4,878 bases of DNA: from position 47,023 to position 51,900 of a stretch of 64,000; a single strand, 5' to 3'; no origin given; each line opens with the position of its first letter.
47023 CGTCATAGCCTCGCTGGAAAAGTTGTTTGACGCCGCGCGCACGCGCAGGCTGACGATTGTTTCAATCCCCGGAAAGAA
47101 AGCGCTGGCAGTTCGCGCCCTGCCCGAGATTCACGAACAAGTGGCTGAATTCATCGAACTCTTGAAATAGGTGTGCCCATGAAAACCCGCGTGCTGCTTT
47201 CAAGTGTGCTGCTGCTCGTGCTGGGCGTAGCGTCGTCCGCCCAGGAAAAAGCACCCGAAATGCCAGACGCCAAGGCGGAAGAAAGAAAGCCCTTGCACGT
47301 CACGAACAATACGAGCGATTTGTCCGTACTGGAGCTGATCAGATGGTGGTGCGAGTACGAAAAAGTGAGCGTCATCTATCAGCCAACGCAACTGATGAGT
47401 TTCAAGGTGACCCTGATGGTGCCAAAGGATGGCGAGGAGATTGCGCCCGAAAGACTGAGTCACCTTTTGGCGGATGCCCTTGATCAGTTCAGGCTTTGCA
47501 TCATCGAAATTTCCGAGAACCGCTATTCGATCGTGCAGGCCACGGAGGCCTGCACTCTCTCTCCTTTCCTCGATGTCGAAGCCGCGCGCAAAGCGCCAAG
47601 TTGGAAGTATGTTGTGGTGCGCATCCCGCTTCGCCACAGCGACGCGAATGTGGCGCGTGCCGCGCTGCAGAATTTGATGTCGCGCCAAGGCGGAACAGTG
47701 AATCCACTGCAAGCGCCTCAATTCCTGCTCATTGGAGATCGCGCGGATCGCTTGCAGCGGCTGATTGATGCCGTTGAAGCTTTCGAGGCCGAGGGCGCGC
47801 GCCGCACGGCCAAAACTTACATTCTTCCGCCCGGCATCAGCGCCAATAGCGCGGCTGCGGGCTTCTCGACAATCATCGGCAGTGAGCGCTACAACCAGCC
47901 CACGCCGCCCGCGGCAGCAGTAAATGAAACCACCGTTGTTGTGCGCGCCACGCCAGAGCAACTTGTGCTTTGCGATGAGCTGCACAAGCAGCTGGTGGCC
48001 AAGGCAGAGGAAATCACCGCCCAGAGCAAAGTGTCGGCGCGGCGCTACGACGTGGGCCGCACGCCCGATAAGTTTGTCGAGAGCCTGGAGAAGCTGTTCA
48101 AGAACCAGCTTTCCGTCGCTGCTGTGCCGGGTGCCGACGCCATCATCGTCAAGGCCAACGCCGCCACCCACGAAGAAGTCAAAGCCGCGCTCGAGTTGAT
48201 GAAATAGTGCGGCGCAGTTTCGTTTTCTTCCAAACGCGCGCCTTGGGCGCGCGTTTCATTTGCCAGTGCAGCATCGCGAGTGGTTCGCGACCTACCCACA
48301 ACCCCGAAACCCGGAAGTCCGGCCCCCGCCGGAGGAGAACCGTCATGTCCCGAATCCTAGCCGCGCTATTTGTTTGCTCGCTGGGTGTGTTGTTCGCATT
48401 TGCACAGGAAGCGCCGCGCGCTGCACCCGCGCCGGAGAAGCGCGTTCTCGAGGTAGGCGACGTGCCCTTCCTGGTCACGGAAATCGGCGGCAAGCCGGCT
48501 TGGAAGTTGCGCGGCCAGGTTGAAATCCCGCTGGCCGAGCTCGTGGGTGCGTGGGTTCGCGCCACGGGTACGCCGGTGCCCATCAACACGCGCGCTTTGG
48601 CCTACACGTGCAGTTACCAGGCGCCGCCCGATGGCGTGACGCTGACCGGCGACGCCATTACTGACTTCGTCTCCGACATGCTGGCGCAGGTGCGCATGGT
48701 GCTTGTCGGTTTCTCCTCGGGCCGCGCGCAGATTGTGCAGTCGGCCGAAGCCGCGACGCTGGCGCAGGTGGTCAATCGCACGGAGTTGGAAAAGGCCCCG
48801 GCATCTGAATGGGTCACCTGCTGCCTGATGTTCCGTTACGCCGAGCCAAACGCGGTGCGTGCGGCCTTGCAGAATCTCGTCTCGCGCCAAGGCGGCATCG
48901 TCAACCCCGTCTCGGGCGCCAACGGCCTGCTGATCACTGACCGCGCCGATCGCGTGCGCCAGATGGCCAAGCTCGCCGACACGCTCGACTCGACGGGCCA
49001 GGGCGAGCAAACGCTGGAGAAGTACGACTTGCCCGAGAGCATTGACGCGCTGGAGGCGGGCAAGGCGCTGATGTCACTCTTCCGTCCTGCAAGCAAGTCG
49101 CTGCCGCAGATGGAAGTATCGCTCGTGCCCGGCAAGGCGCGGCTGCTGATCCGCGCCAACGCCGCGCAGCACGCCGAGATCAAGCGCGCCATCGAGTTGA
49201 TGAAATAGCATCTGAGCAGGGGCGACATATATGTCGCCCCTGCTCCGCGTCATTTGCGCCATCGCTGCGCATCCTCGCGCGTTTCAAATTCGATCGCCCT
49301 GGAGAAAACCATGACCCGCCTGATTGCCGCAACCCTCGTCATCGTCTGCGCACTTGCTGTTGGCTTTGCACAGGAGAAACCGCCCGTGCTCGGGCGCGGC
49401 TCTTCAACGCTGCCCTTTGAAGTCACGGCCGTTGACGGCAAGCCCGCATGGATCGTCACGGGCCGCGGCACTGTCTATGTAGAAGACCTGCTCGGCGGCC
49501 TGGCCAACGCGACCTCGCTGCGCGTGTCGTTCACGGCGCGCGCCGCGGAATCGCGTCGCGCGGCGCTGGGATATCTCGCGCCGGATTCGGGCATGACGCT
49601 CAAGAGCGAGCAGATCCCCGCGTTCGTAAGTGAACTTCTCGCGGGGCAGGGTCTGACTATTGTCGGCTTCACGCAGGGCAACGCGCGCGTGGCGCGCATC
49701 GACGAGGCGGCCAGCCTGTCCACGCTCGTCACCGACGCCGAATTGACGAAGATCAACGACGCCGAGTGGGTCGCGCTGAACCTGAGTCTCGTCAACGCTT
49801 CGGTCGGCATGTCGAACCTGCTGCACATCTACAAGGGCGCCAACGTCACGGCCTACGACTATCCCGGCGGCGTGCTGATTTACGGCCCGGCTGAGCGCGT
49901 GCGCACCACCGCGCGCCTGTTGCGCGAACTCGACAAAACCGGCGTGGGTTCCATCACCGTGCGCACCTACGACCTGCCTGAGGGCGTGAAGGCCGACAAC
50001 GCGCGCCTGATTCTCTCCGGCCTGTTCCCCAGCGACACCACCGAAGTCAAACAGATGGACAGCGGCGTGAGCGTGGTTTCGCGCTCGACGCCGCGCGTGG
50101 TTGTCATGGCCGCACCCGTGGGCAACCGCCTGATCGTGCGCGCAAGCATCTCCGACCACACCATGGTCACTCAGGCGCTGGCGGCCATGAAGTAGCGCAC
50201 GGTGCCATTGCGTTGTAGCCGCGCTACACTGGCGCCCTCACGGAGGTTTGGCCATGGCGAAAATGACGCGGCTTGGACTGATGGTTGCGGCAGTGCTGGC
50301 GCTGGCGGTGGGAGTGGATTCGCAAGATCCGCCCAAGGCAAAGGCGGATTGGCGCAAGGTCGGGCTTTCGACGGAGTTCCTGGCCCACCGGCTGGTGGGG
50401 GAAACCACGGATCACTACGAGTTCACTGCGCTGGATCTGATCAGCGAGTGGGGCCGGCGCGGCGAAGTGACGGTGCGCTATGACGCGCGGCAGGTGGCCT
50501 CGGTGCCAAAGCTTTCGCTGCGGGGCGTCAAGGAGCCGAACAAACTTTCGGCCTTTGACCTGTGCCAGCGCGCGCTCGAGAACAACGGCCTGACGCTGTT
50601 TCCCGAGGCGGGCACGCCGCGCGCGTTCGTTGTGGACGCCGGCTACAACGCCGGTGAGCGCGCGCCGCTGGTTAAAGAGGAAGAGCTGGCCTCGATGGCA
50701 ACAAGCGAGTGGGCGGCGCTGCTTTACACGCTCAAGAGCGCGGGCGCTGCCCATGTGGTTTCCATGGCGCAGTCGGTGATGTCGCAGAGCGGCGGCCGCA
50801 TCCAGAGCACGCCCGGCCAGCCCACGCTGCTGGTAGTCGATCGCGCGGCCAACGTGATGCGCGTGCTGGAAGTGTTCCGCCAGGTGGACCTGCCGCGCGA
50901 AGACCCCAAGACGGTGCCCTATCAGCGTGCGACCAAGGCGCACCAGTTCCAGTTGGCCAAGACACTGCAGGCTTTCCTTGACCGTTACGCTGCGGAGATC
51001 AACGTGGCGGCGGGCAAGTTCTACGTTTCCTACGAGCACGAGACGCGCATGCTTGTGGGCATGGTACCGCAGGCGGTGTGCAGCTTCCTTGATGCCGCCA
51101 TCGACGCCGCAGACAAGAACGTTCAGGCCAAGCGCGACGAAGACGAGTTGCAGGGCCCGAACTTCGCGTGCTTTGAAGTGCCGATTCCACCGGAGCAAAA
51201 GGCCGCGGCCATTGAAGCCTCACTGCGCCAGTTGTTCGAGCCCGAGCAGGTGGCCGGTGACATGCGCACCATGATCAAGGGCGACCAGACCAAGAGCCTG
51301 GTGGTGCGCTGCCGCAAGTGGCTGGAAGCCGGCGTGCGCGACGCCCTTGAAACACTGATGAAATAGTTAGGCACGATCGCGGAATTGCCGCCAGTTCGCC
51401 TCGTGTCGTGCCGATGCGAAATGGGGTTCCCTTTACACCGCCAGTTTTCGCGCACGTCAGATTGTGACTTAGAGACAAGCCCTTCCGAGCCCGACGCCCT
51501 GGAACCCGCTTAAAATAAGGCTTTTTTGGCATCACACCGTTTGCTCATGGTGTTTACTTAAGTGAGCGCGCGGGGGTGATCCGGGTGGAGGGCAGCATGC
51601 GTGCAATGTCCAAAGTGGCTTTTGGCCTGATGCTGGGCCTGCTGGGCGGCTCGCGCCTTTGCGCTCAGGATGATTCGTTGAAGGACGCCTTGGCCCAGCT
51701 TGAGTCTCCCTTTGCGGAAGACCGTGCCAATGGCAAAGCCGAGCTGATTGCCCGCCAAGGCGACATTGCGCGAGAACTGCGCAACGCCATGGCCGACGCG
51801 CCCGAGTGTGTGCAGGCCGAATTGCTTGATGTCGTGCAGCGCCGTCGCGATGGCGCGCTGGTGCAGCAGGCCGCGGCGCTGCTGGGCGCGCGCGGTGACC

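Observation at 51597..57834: Bat-like module (two exported HEAT/TPR paralogs, a 982-aa double-VWA BatA-like protein, a lipoprotein) attached to the secretin-N array but lacking MoxR/DUF58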

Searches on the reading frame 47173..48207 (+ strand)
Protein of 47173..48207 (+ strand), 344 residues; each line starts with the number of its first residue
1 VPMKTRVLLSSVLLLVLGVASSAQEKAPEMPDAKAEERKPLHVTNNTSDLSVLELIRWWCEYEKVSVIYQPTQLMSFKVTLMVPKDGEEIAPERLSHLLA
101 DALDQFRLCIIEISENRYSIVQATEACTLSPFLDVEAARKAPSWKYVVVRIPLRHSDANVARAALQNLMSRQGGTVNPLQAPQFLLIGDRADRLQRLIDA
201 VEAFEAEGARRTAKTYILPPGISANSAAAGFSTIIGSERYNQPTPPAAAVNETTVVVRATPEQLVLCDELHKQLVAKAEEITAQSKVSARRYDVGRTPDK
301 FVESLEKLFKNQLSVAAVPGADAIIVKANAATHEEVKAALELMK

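Call 4: search_protein_families(library=pfam, proteins=[window:47173-48207:+], max_evalue=0.1)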
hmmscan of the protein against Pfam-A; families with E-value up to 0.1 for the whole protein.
window:47173-48207:+ (344 aa): 1 family
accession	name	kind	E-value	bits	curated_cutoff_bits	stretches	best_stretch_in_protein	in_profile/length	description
PF03958.22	Secretin_N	-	9.5e-09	35.8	28.2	2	150-207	3-66/69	Bacterial type II/III secretion system short domain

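Call 5: search_protein_families(library=ncbifam, proteins=[window:47173-48207:+], max_evalue=0.1)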
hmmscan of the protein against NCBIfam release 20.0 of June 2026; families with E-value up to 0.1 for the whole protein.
window:47173-48207:+ (344 aa): 1 family
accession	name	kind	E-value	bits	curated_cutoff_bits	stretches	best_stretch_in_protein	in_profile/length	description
TIGR02517.1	type_II_gspD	equivalog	6.9e-10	38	351.35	1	79-310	33-258/600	type II secretion system secretin GspD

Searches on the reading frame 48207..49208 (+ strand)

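Call 4: search_protein_families(library=pfam, proteins=[window:48207-49208:+], max_evalue=0.1)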
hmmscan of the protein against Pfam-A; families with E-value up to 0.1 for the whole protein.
window:48207-49208:+ (333 aa): 1 family
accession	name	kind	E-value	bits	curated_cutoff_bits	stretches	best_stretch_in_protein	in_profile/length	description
PF03958.22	Secretin_N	-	1.2e-08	35.5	28.2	1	210-262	7-65/69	Bacterial type II/III secretion system short domain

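Call 5: search_protein_families(library=ncbifam, proteins=[window:48207-49208:+], max_evalue=0.1)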
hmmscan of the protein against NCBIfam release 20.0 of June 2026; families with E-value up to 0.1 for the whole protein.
window:48207-49208:+ (333 aa): 3 families
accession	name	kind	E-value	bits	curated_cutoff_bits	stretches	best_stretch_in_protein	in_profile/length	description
TIGR02517.1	type_II_gspD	equivalog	1.4e-08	33.7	351.35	1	153-329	48-223/600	type II secretion system secretin GspD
NF052381.1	Lys_ferment_KDD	equivalog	0.031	14.2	200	1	213-246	55-88/178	L-erythro-3,5-diaminohexanoate dehydrogenase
NF009834.0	PRK13309.1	equivalog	0.097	10.9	1001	0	211-260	142-192/572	urease subunit alpha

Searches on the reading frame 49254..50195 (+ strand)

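Call 4: search_protein_families(library=pfam, proteins=[window:49254-50195:+], max_evalue=0.1)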
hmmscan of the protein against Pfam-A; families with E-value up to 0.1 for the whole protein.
window:49254-50195:+ (313 aa): 2 families
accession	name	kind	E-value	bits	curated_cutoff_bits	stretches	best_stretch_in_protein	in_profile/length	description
PF03958.22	Secretin_N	-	8.3e-06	26.4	28.2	0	195-228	32-65/69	Bacterial type II/III secretion system short domain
PF05137.18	PilN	-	0.079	13.5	22.8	0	130-171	22-63/78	Fimbrial assembly protein (PilN)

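Call 5: search_protein_families(library=ncbifam, proteins=[window:49254-50195:+], max_evalue=0.1)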
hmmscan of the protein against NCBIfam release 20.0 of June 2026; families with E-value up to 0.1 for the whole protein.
window:49254-50195:+ (313 aa): 0 families

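Call 89: search_protein_families(library=padloc, proteins=[window:49311-50195:+], max_evalue=0.01)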
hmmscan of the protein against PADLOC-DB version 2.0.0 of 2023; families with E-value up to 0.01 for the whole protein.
window:49311-50195:+ (294 aa): 0 families

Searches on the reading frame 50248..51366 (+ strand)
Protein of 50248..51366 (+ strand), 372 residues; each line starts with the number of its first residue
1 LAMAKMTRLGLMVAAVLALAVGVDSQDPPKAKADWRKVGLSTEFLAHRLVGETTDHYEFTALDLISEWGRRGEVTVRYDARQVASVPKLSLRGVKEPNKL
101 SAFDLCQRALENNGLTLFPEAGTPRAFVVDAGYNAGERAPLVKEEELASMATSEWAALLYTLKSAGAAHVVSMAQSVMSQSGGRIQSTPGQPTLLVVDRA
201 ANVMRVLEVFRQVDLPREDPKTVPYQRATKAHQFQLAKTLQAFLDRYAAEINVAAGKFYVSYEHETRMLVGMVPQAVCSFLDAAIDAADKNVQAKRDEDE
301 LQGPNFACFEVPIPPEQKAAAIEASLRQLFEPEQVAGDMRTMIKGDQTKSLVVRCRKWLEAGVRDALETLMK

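Call 4: search_protein_families(library=pfam, proteins=[window:50248-51366:+], max_evalue=0.1)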
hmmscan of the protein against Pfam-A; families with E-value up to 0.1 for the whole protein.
window:50248-51366:+ (372 aa): 1 family
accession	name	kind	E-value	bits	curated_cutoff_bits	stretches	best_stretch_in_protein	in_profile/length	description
PF03958.22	Secretin_N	-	2.7e-07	31.1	28.2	1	159-218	3-68/69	Bacterial type II/III secretion system short domain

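Call 5: search_protein_families(library=ncbifam, proteins=[window:50248-51366:+], max_evalue=0.1)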
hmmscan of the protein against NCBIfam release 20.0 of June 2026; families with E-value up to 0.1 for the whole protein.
window:50248-51366:+ (372 aa): 1 family
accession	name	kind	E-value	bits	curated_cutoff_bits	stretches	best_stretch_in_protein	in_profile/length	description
TIGR02517.1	type_II_gspD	equivalog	2.9e-11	42.6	351.35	1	88-249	32-188/600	type II secretion system secretin GspD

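Call 89: search_protein_families(library=padloc, proteins=[window:50248-51366:+], max_evalue=0.01)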
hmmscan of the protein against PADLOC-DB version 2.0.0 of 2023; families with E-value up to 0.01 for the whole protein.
window:50248-51366:+ (372 aa): 0 families

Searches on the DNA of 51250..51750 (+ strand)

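Call 44: search_rna_families(source=window, start=51250, end=51750, threshold=evalue, max_evalue=5)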
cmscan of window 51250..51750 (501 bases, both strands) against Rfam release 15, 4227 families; matches with E-value up to 5: 0.
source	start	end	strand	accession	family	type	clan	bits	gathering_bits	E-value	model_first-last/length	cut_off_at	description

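Call 92: build_rna_model(alignment_id=A4, structure=none)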
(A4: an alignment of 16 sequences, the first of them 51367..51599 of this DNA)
Model R1 built from alignment A4 (16 sequences, 289 columns); structure: none (sequence only).
model positions 254; base pairs 0; branch points 0; effective number of sequences 8.96; information 0.38 bits per position. No base pairs: searches with it score sequence only.

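Call 93: search_with_rna_model(model_id=R1, sources=[window, L001, L002, L003, L004, L005, L006, L007, L009, L010, L011, L012, L013, L014, L015, L016, L018, L019, L020, L092, L094], max_evalue=1)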
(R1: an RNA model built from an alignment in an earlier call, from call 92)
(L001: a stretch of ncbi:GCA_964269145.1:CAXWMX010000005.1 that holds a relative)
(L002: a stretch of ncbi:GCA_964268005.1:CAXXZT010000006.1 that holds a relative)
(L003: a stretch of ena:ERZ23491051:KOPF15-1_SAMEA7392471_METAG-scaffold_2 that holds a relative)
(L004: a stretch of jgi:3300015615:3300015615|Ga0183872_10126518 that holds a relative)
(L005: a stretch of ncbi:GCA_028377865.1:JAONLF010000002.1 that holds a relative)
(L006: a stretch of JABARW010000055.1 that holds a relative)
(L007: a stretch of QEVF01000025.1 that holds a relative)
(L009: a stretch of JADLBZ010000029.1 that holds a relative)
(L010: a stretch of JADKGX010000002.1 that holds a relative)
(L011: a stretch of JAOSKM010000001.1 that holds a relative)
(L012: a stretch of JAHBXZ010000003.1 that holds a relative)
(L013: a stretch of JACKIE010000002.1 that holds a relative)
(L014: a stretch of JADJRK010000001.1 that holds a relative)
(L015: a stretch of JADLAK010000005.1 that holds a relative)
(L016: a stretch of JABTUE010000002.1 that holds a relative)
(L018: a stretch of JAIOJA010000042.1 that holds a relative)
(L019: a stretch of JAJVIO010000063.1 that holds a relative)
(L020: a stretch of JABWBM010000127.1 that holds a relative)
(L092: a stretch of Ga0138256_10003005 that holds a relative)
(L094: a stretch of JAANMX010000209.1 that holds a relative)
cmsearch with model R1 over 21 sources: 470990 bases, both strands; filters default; matches with E-value up to 1: 20.
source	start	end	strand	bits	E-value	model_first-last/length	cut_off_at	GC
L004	7092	7346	+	135.7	2.5e-40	3-254/254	-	0.53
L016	7052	7307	+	134.5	6e-40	3-254/254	-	0.54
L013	7085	7337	+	132.8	1.9e-39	3-254/254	-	0.51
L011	7094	7342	+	129.7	1.7e-38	5-254/254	-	0.51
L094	4152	4400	+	128.5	4.2e-38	5-254/254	-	0.5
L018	7073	7321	+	123.8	1.2e-36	4-254/254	-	0.51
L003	7099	7348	+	122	4.1e-36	3-254/254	-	0.47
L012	7075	7322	+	120.5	1.2e-35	9-254/254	-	0.57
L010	7061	7316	+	114.5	8.4e-34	3-254/254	-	0.56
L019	7082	7330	+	113.1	2.3e-33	5-254/254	-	0.5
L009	2533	2775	+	104.2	1.2e-30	3-254/254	-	0.55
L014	7105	7354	+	102.7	3.5e-30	3-254/254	-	0.53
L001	7049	7279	+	90.1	2.7e-26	3-254/254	-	0.55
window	51373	51599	+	88.2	1e-25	5-254/254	-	0.57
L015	7079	7337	+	82.5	5.7e-24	3-254/254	-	0.52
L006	7091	7312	+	76.5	4.1e-22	6-245/254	-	0.61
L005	5864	6112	+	76.2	4.8e-22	3-254/254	-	0.47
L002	7039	7271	+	74.2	2e-21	19-254/254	-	0.57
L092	4074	4306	+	73.6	3.1e-21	19-254/254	-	0.58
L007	7096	7312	+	66.3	5.5e-19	10-245/254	-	0.63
